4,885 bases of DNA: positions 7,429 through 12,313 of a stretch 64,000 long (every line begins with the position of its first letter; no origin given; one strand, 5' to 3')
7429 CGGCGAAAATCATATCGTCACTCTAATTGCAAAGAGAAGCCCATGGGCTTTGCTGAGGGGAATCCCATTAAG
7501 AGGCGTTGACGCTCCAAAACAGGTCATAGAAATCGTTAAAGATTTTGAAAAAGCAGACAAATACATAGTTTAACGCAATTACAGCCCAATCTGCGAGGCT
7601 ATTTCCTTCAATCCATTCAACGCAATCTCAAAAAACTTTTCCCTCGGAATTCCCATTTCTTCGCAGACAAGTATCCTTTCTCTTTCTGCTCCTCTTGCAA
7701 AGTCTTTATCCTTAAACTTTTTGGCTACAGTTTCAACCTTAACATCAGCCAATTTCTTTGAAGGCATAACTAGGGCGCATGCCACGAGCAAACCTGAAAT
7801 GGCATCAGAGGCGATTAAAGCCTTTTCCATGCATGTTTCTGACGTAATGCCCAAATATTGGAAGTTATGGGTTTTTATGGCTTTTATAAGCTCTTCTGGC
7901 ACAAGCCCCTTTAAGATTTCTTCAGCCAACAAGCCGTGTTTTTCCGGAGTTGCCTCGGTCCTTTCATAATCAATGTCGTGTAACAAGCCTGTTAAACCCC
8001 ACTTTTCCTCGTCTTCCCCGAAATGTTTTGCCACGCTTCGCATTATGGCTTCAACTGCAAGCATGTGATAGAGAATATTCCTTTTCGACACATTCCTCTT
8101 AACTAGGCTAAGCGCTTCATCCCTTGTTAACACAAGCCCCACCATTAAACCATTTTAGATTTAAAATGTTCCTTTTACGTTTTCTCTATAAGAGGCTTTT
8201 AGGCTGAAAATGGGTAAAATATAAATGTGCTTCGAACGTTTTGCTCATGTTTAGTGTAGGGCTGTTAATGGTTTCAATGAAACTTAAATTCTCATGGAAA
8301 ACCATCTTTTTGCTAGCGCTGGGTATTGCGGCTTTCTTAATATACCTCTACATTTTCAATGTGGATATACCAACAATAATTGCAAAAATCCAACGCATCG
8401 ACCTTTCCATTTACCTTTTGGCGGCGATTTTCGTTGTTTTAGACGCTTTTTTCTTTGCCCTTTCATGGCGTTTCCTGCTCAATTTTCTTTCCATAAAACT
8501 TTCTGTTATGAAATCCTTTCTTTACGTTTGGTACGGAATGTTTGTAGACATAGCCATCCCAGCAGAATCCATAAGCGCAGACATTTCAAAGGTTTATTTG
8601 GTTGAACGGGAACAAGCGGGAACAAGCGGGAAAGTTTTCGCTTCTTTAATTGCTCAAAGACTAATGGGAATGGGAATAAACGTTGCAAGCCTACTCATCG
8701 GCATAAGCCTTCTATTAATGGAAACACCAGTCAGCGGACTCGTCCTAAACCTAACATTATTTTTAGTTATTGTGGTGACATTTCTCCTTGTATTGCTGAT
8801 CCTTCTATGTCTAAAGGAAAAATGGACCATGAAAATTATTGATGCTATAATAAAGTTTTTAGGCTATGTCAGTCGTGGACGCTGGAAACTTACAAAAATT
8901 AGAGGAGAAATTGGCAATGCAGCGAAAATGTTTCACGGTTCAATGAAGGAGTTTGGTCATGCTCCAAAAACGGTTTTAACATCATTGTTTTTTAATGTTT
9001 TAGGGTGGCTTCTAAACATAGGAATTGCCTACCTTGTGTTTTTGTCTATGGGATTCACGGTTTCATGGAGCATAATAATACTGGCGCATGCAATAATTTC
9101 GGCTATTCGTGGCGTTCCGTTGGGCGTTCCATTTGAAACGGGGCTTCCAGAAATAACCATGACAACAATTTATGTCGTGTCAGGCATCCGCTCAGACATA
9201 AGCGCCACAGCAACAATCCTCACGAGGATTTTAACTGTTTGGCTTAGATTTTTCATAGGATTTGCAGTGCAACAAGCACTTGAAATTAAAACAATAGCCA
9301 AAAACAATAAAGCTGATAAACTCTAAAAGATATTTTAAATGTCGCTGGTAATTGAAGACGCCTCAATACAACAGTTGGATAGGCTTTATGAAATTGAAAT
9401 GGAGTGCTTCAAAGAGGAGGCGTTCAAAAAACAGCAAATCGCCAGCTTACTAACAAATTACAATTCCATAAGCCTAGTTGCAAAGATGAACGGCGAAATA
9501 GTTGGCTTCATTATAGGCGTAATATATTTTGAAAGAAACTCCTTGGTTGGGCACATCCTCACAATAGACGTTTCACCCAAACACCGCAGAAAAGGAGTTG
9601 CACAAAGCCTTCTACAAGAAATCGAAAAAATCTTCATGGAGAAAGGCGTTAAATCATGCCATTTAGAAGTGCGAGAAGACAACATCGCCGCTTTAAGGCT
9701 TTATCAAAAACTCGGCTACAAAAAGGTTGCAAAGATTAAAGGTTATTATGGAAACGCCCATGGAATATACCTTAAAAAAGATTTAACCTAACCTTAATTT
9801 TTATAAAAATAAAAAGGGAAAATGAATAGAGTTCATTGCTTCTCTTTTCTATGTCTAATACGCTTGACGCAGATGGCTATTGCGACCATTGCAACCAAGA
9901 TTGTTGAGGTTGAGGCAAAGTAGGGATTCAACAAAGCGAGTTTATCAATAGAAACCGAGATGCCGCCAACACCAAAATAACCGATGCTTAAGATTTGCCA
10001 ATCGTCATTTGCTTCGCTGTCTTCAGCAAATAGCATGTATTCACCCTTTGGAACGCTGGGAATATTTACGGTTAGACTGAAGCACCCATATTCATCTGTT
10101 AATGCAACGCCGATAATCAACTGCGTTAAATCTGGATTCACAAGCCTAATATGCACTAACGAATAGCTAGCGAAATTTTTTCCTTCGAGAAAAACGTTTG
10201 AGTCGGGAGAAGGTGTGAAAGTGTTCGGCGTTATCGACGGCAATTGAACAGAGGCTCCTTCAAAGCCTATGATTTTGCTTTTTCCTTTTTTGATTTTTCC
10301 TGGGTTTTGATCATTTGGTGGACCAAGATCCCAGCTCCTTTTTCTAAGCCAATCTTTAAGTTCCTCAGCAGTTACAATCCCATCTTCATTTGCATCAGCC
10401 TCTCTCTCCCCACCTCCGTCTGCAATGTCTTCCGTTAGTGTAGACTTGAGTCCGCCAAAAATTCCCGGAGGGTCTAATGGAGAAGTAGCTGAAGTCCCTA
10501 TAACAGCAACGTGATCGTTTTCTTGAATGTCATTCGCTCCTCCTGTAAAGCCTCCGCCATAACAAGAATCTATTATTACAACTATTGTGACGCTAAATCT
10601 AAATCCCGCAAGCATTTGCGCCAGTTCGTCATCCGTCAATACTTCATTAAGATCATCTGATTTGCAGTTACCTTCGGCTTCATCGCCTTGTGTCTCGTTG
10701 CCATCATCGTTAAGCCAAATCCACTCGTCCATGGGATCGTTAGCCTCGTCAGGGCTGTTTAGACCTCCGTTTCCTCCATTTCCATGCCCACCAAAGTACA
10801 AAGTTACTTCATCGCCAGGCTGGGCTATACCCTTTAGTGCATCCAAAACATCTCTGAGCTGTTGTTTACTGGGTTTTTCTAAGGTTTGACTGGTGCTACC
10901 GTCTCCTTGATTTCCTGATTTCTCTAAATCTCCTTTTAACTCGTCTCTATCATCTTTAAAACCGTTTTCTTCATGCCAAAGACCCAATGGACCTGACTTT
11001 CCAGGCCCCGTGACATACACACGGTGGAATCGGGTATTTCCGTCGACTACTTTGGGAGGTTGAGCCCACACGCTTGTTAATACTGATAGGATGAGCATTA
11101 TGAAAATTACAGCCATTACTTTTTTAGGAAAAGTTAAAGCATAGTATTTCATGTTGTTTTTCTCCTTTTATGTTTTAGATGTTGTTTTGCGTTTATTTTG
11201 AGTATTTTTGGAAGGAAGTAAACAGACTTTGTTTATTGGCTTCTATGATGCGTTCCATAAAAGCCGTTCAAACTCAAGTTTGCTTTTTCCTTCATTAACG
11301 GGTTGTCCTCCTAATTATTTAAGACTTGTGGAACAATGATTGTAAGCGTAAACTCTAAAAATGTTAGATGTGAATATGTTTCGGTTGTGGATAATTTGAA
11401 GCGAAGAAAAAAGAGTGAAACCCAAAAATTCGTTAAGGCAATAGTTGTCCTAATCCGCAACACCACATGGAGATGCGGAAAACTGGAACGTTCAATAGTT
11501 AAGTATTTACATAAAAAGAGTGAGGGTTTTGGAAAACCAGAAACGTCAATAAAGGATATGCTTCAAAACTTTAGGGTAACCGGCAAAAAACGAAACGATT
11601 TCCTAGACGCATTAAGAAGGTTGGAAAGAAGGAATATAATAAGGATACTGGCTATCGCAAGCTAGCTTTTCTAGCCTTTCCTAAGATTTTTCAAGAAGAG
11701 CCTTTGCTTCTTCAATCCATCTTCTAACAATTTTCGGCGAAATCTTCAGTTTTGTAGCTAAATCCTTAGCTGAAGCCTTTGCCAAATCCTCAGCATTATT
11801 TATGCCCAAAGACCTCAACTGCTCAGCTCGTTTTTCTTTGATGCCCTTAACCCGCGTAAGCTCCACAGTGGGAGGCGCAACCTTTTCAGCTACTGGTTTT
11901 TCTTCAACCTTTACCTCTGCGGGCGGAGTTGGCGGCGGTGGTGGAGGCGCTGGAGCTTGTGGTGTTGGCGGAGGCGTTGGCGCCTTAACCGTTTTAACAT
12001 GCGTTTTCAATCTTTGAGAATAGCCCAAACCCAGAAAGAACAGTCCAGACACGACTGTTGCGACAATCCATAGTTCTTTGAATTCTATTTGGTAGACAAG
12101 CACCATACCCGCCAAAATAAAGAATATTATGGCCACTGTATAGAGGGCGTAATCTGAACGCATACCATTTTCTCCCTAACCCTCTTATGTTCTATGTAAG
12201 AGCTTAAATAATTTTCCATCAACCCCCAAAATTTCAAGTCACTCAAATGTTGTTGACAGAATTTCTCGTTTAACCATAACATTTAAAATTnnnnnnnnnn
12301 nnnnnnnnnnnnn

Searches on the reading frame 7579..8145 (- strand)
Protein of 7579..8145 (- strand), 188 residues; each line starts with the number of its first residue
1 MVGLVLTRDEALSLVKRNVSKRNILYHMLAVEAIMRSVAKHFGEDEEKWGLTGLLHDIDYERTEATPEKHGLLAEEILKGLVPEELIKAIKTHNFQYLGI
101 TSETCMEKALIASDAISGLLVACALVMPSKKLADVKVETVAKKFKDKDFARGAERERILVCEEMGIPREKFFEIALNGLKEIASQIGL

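Call 23: search_protein_families(library=pfam, proteins=[window:7579-8145:-], max_evalue=0.001)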
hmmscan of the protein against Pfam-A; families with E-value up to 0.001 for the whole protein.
window:7579-8145:- (188 aa): 1 family
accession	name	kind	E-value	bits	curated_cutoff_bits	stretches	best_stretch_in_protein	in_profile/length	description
PF01966.28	HD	-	1.8e-09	38.3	22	1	25-99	2-91/116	HD domain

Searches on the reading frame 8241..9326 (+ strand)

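Call 23: search_protein_families(library=pfam, proteins=[window:8241-9326:+], max_evalue=0.001)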
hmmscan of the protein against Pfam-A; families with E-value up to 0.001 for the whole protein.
window:8241-9326:+ (361 aa): 1 family
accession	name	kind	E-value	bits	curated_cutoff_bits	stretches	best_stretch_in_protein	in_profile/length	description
PF03706.18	LPG_synthase_TM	-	1.3e-32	114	33.4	1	24-340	2-302/302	Lysylphosphatidylglycerol synthase TM region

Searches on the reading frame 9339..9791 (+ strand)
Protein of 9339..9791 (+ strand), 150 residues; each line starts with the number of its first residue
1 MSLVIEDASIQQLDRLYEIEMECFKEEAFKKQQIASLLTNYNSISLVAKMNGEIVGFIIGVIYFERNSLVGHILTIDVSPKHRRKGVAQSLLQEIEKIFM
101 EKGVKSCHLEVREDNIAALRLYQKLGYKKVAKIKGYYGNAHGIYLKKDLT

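Call 23: search_protein_families(library=pfam, proteins=[window:9339-9791:+], max_evalue=0.001)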
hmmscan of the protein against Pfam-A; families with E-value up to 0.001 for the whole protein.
window:9339-9791:+ (150 aa): 10 families
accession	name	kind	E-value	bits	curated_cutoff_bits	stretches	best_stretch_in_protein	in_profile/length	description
PF00583.31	Acetyltransf_1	-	8.1e-23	81.3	20.7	1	14-127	2-116/116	Acetyltransferase (GNAT) family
PF13673.13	Acetyltransf_10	-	6.1e-15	55.8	23.6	1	20-131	9-111/128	Acetyltransferase (GNAT) domain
PF13508.13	Acetyltransf_7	-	1e-14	55.1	27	1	44-129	4-84/84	Acetyltransferase (GNAT) domain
PF08445.16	FR47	-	3.4e-10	40.2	22.1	1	70-130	21-80/86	FR47-like protein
PF13420.13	Acetyltransf_4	-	4e-06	27.4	24.3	1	27-137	35-144/155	Acetyltransferase (GNAT) domain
PF13527.13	Acetyltransf_9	-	2.7e-05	24.6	25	1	8-128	5-125/127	Acetyltransferase (GNAT) domain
PF13302.13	Acetyltransf_3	-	0.00011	23.3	25.4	1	41-128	54-138/138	Acetyltransferase (GNAT) domain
PF12746.13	GNAT_acetyltran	-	0.00038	20.6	26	1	47-135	161-242/243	GNAT acetyltransferase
PF17013.11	Acetyltransf_15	-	0.00042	20.2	35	1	11-131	7-140/210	Putative acetyl-transferase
PF13880.12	Acetyltransf_13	-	0.00072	19.8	22.8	0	76-101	10-35/69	ESCO1/2 acetyl-transferase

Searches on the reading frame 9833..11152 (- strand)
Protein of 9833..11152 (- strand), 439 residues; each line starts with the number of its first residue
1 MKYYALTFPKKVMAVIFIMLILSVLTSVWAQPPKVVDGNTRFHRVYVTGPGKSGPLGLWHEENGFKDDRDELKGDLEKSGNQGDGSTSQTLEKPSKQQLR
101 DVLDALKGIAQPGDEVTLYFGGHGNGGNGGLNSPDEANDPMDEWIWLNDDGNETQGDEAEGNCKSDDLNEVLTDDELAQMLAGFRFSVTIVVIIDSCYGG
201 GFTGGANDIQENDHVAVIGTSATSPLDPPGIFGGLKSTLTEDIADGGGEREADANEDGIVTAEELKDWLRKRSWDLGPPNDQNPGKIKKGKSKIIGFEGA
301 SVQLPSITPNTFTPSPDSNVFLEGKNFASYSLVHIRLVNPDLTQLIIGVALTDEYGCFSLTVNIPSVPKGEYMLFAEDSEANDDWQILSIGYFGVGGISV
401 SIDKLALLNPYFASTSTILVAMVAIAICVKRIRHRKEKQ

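Call 23: search_protein_families(library=pfam, proteins=[window:9833-11152:-], max_evalue=0.001)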
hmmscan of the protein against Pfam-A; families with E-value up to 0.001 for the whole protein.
window:9833-11152:- (439 aa): 1 family
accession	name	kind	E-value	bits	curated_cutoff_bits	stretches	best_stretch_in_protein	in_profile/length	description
PF00656.27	Peptidase_C14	-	4.2e-06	27.1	21.4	1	63-213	20-143/233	Caspase domain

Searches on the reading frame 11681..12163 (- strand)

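Call 23: search_protein_families(library=pfam, proteins=[window:11681-12163:-], max_evalue=0.001)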
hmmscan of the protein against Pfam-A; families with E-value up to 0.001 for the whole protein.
window:11681-12163:- (160 aa): 2 families
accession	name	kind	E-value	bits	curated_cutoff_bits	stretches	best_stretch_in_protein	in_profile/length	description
PF14520.12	HHH_5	-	1e-09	39.2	27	1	101-154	3-56/57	Helix-hairpin-helix domain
PF14229.12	DUF4332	-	0.0002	22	23.2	0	106-140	59-93/122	Domain of unknown function (DUF4332)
